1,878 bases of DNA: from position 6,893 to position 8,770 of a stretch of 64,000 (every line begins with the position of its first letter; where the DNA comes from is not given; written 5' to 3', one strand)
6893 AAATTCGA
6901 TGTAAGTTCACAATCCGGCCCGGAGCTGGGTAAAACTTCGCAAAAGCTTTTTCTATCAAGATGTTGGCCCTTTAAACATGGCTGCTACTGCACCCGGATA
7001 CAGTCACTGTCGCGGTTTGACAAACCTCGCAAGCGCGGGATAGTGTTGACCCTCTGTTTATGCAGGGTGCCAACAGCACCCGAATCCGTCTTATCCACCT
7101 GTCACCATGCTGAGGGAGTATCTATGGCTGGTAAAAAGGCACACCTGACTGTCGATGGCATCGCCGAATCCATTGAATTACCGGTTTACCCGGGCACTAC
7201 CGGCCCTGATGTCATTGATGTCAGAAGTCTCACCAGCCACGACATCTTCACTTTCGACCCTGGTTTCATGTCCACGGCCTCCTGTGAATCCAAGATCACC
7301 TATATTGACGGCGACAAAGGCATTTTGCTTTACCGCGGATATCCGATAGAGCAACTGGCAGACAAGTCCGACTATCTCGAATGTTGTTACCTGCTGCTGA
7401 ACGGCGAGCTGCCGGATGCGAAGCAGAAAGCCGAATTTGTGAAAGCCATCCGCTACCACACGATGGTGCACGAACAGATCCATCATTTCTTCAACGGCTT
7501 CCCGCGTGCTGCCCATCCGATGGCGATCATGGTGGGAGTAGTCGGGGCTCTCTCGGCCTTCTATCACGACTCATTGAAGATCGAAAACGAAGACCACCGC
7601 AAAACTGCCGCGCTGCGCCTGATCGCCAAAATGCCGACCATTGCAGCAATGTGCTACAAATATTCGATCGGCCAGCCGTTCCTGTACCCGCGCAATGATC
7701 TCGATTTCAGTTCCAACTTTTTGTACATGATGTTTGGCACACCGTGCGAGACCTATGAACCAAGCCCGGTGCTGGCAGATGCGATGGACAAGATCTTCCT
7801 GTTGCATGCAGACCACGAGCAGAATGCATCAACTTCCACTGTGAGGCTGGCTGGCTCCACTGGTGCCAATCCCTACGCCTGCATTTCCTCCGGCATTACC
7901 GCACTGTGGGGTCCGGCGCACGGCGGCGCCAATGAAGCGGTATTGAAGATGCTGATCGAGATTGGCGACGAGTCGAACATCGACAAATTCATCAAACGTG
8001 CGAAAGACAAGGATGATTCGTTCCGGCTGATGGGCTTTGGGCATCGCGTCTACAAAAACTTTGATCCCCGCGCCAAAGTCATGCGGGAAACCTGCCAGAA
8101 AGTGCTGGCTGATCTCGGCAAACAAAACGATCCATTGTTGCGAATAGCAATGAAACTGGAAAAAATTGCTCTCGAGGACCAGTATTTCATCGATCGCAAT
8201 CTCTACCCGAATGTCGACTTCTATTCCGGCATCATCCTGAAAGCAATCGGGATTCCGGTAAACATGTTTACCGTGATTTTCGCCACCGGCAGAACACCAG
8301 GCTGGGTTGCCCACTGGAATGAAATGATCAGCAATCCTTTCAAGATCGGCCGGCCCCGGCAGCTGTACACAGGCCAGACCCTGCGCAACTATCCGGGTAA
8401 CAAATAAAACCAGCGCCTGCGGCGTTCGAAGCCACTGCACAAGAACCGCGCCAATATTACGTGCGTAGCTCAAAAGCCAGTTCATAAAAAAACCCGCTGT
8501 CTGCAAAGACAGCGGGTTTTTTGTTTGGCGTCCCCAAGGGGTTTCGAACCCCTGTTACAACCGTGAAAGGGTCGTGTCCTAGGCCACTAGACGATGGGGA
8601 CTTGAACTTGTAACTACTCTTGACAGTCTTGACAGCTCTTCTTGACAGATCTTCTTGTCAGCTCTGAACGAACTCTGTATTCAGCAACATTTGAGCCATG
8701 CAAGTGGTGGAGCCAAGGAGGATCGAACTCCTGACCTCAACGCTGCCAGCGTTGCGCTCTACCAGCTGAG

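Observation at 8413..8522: Unannotated ~108-nt element present twice (also at 42856-42960), with a conserved 5' block, a conserved loop and fully compensatory stems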

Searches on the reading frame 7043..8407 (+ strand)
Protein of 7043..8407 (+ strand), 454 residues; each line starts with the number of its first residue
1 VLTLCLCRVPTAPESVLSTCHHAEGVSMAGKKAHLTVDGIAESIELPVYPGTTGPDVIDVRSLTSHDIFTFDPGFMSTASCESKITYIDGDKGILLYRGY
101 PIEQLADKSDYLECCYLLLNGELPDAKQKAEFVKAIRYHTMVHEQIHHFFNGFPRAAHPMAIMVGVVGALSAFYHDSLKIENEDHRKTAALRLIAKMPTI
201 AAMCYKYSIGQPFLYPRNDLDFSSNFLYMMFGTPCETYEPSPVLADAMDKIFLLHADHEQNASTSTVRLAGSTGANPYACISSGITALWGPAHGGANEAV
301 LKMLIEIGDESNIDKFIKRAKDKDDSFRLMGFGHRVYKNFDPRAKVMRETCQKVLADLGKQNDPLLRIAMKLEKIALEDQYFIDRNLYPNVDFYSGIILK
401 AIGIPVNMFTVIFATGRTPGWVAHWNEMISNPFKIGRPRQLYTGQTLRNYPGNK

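Call 13: search_protein_families(library=pfam, proteins=[window:7043-8407:+])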
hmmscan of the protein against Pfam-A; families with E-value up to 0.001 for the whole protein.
window:7043-8407:+ (454 aa): 1 family
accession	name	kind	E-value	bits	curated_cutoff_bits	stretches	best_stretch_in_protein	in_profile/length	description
PF00285.26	Citrate_synt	-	7e-145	483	27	1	74-439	1-357/357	Citrate synthase, C-terminal domain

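Call 34: find_homologous_proteins(query=window:7043-8407:+, max_evalue=1e-150)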
Query window:7043-8407:+ (454 aa): 7973 proteins with E <= 1e-150 among 8000 candidates; the best 120 are listed.
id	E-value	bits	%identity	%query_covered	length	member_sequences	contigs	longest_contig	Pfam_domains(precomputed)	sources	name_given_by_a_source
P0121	4.8e-277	937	93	94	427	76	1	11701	PF00285.27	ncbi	ncbi:MAG: citrate synthase [Pseudomonadota bacterium]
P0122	9.7e-268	906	90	94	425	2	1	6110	PF00285.27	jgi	-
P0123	9.2e-267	903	90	94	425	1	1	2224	PF00285.27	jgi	jgi:citrate synthase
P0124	1.5e-264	896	89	94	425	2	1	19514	PF00285.27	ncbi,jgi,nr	ncbi:MAG: citrate (Si)-synthase [Pseudomonadales bacterium]|jgi:citrate synthase|nr:citrate (Si)-syn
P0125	1.5e-264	896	90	94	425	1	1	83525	PF00285.27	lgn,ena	-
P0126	9.7e-264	893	89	93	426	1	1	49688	PF00285.27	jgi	jgi:citrate synthase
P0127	1.4e-263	893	89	94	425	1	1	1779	PF00285.27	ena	-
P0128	2.0e-263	892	90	94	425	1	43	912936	PF00285.27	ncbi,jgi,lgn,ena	ncbi:MAG: citrate synthase [Pseudohongiellaceae bacterium]|jgi:citrate synthase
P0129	2.6e-263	892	89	94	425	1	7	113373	PF00285.27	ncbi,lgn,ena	-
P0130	4.8e-263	891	88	94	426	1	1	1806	PF00285.27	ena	-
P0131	4.8e-263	891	88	94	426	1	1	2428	PF00285.27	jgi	jgi:citrate synthase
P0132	5.2e-263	891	89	94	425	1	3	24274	PF00285.27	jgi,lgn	-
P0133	7.1e-263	890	89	94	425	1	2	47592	PF00285.27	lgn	-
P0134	2.4e-262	889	88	94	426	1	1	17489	PF00285.27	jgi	jgi:citrate synthase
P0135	2.5e-262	888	89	94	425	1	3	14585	PF00285.27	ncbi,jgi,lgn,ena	jgi:citrate synthase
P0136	2.5e-262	888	89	94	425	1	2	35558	PF00285.27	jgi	-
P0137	2.6e-262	888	89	94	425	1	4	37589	PF00285.27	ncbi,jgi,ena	-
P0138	2.6e-262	888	89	94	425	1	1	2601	PF00285.27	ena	-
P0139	1.7e-261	886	88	94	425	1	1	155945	PF00285.27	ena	-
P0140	1.8e-261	886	88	94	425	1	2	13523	PF00285.27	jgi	jgi:citrate synthase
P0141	2.4e-261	885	89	94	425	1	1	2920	PF00285.27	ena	-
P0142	4.5e-261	884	88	94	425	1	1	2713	PF00285.27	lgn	-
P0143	8.4e-261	883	88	94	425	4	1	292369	PF00285.27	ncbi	-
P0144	1.1e-260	883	88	94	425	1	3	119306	PF00285.27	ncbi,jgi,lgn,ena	jgi:citrate synthase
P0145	1.6e-260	882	88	94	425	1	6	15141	PF00285.27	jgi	jgi:citrate synthase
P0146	3.0e-260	882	88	94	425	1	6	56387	PF00285.27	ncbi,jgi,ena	jgi:citrate synthase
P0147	3.0e-260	882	88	94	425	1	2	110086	PF00285.27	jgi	jgi:citrate synthase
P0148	8.0e-260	880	88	94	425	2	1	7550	PF00285.27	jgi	jgi:citrate synthase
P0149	1.5e-259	879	87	94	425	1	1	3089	PF00285.27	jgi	jgi:citrate synthase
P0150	2.1e-259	879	88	94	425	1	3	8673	PF00285.27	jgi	jgi:citrate synthase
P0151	3.9e-259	878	88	94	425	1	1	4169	PF00285.27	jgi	jgi:citrate synthase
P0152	5.3e-259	878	88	94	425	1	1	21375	PF00285.27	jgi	-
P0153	5.5e-259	877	87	94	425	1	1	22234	PF00285.27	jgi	jgi:citrate synthase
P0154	2.0e-258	876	87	94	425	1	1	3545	PF00285.27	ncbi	-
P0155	1.0e-257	873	87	94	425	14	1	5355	PF00285.27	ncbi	ncbi:MAG: citrate synthase [Pseudohongiellaceae bacterium]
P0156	1.3e-257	873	87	94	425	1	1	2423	PF00285.27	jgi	jgi:citrate synthase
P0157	1.9e-256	869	87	94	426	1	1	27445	PF00285.27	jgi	-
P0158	2.4e-255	865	86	94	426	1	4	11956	PF00285.27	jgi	jgi:citrate synthase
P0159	1.1e-254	863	86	94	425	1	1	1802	PF00285.27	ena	-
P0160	5.1e-253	858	86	94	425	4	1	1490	PF00285.27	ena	-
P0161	2.1e-252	856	85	93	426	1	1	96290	PF00285.27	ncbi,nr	ncbi:MAG: citrate synthase [Pseudomonadales bacterium]|nr:citrate synthase [Pseudomonadales bacteriu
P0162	1.2e-249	847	84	94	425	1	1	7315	PF00285.27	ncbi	-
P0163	3.6e-248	842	84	93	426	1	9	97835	PF00285.27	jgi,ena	-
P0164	6.8e-248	841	84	93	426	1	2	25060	PF00285.27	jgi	jgi:citrate synthase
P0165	6.8e-248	841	84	93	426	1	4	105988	PF00285.27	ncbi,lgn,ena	-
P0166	7.0e-248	841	95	83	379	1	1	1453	PF00285.27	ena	-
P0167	9.3e-248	840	84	93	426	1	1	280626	PF00285.27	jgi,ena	jgi:citrate synthase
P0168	9.4e-248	840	84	93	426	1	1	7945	PF00285.27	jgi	-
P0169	1.3e-247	840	84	93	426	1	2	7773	PF00285.27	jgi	jgi:citrate synthase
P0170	3.0e-247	839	84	93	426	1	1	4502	PF00285.27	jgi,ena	-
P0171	3.4e-247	839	84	93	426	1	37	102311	PF00285.27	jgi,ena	jgi:citrate synthase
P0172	6.4e-247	838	84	93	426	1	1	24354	PF00285.27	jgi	-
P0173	7.7e-247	837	84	93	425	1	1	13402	PF00285.27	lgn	-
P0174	8.8e-247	837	83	93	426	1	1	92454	PF00285.27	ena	-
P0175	1.1e-246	837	83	93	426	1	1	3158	PF00285.27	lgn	-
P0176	1.7e-246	836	83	93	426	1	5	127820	PF00285.27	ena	-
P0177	1.7e-246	836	83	93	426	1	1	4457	PF00285.27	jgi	-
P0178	1.2e-245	834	83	93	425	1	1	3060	PF00285.27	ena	-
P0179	2.0e-245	833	84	93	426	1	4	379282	PF00285.27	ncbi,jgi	jgi:citrate synthase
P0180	2.8e-245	832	84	93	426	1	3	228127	PF00285.27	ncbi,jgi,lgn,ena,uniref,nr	ncbi:citrate (Si)-synthase [Haliea sp. AH-315-K21]|uniref:Citrate synthase n=1 Tax=SAR86 cluster bac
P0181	1.1e-244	830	83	93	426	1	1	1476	PF00285.27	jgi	jgi:citrate synthase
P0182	1.1e-244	830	83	93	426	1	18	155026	PF00285.27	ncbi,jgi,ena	-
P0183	1.7e-244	830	82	93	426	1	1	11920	PF00285.27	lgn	-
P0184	4.0e-244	828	83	93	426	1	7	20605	PF00285.27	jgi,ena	-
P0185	4.8e-244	828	83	93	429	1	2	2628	PF00285.27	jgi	-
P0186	6.4e-244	828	84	93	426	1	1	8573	PF00285.27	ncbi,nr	ncbi:citrate synthase [Gammaproteobacteria bacterium]|nr:citrate synthase [Gammaproteobacteria bacte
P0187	1.1e-243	827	83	93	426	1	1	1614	PF00285.27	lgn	-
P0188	3.7e-243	825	83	93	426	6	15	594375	PF00285.27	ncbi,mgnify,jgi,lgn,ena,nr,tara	ncbi:MAG: citrate (Si)-synthase [Gammaproteobacteria bacterium]|mgnify:CR=1 FL=1|nr:citrate (Si)-syn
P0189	9.8e-243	824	82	93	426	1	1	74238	PF00285.27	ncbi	-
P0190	4.9e-242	822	83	93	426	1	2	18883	PF00285.27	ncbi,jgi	jgi:citrate synthase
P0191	5.2e-242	822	82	94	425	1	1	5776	PF00285.27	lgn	-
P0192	3.3e-241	819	81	94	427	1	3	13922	PF00285.27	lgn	-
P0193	1.6e-240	817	81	94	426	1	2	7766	PF00285.27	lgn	-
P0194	1.7e-240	817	81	94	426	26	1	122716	PF00285.27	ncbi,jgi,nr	ncbi:MAG: citrate synthase [Gammaproteobacteria bacterium]|jgi:citrate synthase|nr:citrate synthase 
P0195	4.0e-239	812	81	93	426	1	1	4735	PF00285.27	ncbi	-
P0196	1.9e-237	806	81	93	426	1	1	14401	PF00285.27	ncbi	-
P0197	2.2e-237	806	80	94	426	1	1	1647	PF00285.27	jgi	-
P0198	3.1e-237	806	80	94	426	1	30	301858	PF00285.27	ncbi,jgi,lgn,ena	-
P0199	4.2e-237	805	79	94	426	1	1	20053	PF00285.27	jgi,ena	-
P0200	4.3e-237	805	79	94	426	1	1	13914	PF00285.27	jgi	-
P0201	8.1e-237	804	80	94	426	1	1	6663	PF00285.27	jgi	-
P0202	1.1e-236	804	80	94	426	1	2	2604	PF00285.27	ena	-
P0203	1.5e-236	803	79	94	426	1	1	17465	PF00285.27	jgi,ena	-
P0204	2.1e-236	803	79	94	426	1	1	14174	PF00285.27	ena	-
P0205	2.9e-236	803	79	94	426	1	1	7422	PF00285.27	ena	-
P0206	2.9e-236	803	79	94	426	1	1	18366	PF00285.27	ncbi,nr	ncbi:citrate synthase [Gammaproteobacteria bacterium]|nr:citrate synthase [Gammaproteobacteria bacte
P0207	2.0e-235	800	79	94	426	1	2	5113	PF00285.27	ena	-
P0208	2.7e-235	799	79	94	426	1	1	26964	PF00285.27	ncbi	-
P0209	2.7e-235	799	79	94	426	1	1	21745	PF00285.27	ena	-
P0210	4.6e-235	799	79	93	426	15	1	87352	PF00285.27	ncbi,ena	-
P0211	2.2e-234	796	81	93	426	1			PF00285.27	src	-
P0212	4.8e-234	795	79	94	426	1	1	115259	PF00285.27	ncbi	-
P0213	6.7e-234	795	79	94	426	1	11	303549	PF00285.27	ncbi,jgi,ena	jgi:citrate synthase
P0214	1.3e-233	794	79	94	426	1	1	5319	PF00285.27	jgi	-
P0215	1.3e-233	794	79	94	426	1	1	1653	PF00285.27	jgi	-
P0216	2.4e-233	793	79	94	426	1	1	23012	PF00285.27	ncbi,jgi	-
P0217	2.4e-233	793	79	94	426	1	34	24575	PF00285.27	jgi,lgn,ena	jgi:citrate synthase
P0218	2.4e-233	793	79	94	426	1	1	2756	PF00285.27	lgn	-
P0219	2.4e-233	793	79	94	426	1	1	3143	PF00285.27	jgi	-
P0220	3.3e-233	792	79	94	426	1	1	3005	PF00285.27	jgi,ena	-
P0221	3.3e-233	792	79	94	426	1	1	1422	PF00285.27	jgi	-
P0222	4.5e-233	792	79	94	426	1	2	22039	PF00285.27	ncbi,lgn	-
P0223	6.0e-233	792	84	89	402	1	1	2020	PF00285.27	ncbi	ncbi:MAG: citrate synthase, partial [Pseudohongiellaceae bacterium]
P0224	8.6e-233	791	79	94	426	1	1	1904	PF00285.27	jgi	jgi:citrate synthase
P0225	8.7e-233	791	79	94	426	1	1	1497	PF00285.27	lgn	-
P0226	1.2e-232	791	78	94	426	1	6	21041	PF00285.27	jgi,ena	-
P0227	1.6e-232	790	79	94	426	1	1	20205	PF00285.27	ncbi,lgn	-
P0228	1.6e-232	790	78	94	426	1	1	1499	PF00285.27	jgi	jgi:citrate synthase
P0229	3.1e-232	789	78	94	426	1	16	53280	PF00285.27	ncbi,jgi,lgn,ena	jgi:citrate synthase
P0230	5.9e-232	788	78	94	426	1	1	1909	PF00285.27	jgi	jgi:citrate synthase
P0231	6.5e-232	788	79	93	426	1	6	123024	PF00285.27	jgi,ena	-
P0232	7.0e-232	788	79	93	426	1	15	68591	PF00285.27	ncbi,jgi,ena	jgi:citrate synthase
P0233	7.6e-232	788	78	93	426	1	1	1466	PF00285.27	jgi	-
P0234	9.1e-232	788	79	93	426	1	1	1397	PF00285.27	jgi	-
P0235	1.3e-231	787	79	93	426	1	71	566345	PF00285.27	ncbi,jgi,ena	-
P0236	1.5e-231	787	78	94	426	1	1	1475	PF00285.27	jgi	-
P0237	1.7e-231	787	79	93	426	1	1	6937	PF00285.27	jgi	-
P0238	4.3e-231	786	79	93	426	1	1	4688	PF00285.27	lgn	-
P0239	4.4e-231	785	79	93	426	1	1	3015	PF00285.27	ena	-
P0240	4.5e-231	785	79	93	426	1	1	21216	PF00285.27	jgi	-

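Call 35: find_encoding_contigs(protein=P0121, flank=10000, max_places=2)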
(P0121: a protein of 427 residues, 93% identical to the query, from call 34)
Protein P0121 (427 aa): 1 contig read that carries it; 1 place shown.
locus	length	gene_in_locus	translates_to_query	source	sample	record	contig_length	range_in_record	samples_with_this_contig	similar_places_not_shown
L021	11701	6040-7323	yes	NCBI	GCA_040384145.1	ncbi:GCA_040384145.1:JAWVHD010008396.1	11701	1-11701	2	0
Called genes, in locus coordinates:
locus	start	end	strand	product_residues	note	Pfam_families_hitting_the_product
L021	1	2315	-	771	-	?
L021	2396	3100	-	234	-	PF13085:Fer2_3, PF13237:Fer4_10, PF13183:Fer4_8, PF13534:Fer4_17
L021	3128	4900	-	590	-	PF00890:FAD_binding_2, PF01266:DAO (weak), PF02910:Succ_DH_flav_C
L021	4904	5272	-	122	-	PF01127:Sdh_cyt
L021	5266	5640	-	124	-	PF01127:Sdh_cyt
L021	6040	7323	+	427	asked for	PF00285:Citrate_synt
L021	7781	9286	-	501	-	PF00749:tRNA-synt_1c, PF19269:Anticodon_2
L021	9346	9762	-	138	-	PF00472:RF-1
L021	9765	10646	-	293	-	PF00135:COesterase, PF20434:BD-FAE, PF07859:Abhydrolase_3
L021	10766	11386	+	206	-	PF01507:PAPS_reduct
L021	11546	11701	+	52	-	?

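Call 36: find_encoding_contigs(protein=P0125, flank=10000, max_places=2)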
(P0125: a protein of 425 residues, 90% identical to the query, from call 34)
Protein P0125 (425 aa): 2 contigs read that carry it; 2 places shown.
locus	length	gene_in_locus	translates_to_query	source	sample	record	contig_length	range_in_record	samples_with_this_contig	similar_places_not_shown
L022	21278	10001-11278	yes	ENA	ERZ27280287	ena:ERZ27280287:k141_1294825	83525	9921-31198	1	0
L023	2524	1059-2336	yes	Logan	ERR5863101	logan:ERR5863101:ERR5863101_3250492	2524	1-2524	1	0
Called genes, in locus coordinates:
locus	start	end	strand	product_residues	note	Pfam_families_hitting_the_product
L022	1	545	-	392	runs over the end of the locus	PF08442:ATP-grasp_2, PF13549:ATP-grasp_5, PF24948:Citrate_synth_N, PF00549:Ligase_CoA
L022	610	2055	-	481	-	PF00890:FAD_binding_2 (weak), PF01134:GIDA, PF01494:FAD_binding_3 (faint), PF03486:HI0933_like (faint), PF07992:Pyr_redox_2, PF12831:FAD_oxidored (weak), PF00070:Pyr_redox, PF02852:Pyr_redox_dim, +1 more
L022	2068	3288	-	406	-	PF00364:Biotin_lipoyl, PF25917:BSH_RND (weak), PF25997:BSH_YhbJ (faint), PF02817:E3_binding, PF00198:2-oxoacid_dh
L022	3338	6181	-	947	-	PF16078:2-oxogl_dehyd_N, PF00676:E1_dh, PF02779:Transket_pyr, PF16870:OxoGdeHyase_C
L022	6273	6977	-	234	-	PF13085:Fer2_3, PF13237:Fer4_10, PF13183:Fer4_8, PF13534:Fer4_17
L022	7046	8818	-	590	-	PF00890:FAD_binding_2, PF01266:DAO (weak), PF02910:Succ_DH_flav_C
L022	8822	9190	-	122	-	PF01127:Sdh_cyt (weak)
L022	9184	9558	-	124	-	PF01127:Sdh_cyt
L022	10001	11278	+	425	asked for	PF00285:Citrate_synt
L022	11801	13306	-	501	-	PF00749:tRNA-synt_1c, PF19269:Anticodon_2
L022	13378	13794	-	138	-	PF00472:RF-1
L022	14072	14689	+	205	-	PF01507:PAPS_reduct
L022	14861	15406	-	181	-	PF00583:Acetyltransf_1, PF13508:Acetyltransf_7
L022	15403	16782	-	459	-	PF13241:NAD_binding_7, PF14824:Sirohm_synth_M (weak), PF10414:CysG_dimeriser, PF00590:TP_methylase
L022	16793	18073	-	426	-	PF02403:Seryl_tRNA_N, PF00587:tRNA-synt_2b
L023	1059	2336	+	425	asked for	PF00285:Citrate_synt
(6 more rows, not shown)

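Call 37: find_encoding_contigs(protein=P0128, flank=10000, max_places=4)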
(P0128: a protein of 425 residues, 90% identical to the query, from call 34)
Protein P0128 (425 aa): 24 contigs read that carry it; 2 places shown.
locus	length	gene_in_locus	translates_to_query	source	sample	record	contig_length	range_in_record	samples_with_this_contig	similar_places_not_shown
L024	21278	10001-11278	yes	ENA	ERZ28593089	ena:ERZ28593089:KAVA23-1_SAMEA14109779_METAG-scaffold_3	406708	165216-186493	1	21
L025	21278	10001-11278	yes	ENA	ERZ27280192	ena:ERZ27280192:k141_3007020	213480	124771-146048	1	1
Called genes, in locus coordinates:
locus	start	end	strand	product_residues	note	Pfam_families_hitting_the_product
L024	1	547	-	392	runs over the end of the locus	PF08442:ATP-grasp_2, PF13549:ATP-grasp_5, PF24948:Citrate_synth_N, PF00549:Ligase_CoA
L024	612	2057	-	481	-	PF00890:FAD_binding_2 (weak), PF01134:GIDA (weak), PF01494:FAD_binding_3 (faint), PF03486:HI0933_like (faint), PF07992:Pyr_redox_2, PF12831:FAD_oxidored (weak), PF00070:Pyr_redox, PF02852:Pyr_redox_dim, +1 more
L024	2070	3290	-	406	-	PF00364:Biotin_lipoyl, PF25917:BSH_RND (weak), PF25997:BSH_YhbJ (faint), PF02817:E3_binding, PF00198:2-oxoacid_dh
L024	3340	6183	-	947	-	PF16078:2-oxogl_dehyd_N, PF00676:E1_dh, PF02779:Transket_pyr, PF16870:OxoGdeHyase_C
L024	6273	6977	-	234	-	PF13085:Fer2_3, PF13237:Fer4_10, PF13183:Fer4_8, PF13534:Fer4_17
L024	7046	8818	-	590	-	PF00890:FAD_binding_2, PF01266:DAO (faint), PF02910:Succ_DH_flav_C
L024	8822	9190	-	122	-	PF01127:Sdh_cyt (weak)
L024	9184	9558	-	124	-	PF01127:Sdh_cyt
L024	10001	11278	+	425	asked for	PF00285:Citrate_synt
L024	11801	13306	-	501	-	PF00749:tRNA-synt_1c, PF19269:Anticodon_2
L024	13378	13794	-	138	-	PF00472:RF-1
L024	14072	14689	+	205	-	PF01507:PAPS_reduct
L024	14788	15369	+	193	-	-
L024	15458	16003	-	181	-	PF00583:Acetyltransf_1, PF13508:Acetyltransf_7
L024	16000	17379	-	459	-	PF13241:NAD_binding_7, PF14824:Sirohm_synth_M (weak), PF10414:CysG_dimeriser, PF00590:TP_methylase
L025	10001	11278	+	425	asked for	PF00285:Citrate_synt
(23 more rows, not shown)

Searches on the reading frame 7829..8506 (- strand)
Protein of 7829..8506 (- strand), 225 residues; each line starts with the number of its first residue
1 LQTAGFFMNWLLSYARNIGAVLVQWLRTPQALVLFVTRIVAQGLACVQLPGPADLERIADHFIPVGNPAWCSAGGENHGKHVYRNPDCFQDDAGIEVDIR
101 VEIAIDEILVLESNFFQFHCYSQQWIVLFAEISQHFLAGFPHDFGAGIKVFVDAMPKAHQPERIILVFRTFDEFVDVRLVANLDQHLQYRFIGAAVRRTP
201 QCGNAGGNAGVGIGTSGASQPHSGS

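Call 13: search_protein_families(library=pfam, proteins=[window:7829-8506:-])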
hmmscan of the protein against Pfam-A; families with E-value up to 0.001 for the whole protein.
window:7829-8506:- (225 aa): 0 families

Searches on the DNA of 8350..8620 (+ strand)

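Call 17: search_rna_families(source=window, start=8350, end=8620, threshold=evalue, max_evalue=10)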
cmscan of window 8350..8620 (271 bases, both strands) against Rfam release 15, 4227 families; matches with E-value up to 10: 28.
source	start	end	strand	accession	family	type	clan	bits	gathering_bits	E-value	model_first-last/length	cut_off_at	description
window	8529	8601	-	RF00005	tRNA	Gene; tRNA;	CL00001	55.5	29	1.3e-11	1-71/71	no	tRNA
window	8482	8541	+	RF02351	psRNA14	Gene; sRNA;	-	25.8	60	0.021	1-84/84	no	Proteobacteria sRNA psRNA14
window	8475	8577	+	RF01400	istR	Gene; antitoxin;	-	24.7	45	0.004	1-130/130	no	istR Hfq binding RNA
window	8425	8525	+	RF00506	Thr_leader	Cis-reg; leader;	-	22.4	55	0.035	1-118/118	no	Threonine operon leader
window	8484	8575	-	RF00515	PyrR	Cis-reg;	-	22.3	54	0.46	1-115/115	no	PyrR binding site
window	8482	8521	+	RF02064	STnc370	Gene; sRNA;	-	20.9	54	1.9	33-64/71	no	Enterobacterial sRNA STnc370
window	8485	8582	-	RF02891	AgrB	Gene; antisense;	-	20.4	40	0.28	1-84/84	no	ArsR-gov region gene B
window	8486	8546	-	RF00512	Leu_leader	Cis-reg; leader;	-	20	50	0.057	1-148/148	no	Leucine operon leader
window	8530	8601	-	RF01684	mascRNA-menRNA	Gene;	-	19.8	42.5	0.1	1-56/56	no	MALAT1-associated small cytoplasmic RNA/MEN beta RNA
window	8466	8523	+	RF02450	ncr1175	Gene; sRNA;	-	19.5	60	0.23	1-110/110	no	Bacillus sRNA ncr1175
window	8487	8522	-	RF04262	MIR1319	Gene; miRNA;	-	19.3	116.6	0.4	1-119/119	no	MIR1319 microRNA precursor family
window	8483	8557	-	RF00506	Thr_leader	Cis-reg; leader;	-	18.2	55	0.35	1-118/118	no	Threonine operon leader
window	8457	8528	+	RF02059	STnc50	Gene; sRNA;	-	18.1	55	1.2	1-84/84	no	Salmonella enterica sRNA STnc40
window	8487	8561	-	RF01394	isrK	Gene; sRNA;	-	17.8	50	0.086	1-77/77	no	isrK Hfq binding RNA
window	8484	8565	-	RF00513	Trp_leader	Cis-reg; leader;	-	17.2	41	0.45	1-100/100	no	Tryptophan operon leader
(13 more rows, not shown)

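Call 54: search_dna_similar(query=window:8405-8492:+, collection=plasmids, mode=distant, max_evalue=1, max_rows=10)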
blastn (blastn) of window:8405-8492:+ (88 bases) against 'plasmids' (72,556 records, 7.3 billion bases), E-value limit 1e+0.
Records with a match: 1; places in all: 1; records where one place covers at least 80% of the query: 0.
Best place of each record, by identity: 90-95% 1.
By first word of the organism name: Phyllobacterium 1.
By predicted mobility (MOB-suite, as given by PLSDB): non-mobilizable 1.
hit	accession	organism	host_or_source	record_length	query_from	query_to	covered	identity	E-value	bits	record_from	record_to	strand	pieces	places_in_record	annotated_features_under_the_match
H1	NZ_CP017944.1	Phyllobacterium zundukense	Oxytropis triphylla,cell culture,root ...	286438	5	30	30%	92.3%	7e-1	39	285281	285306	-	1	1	ABC transporter substrate-binding protein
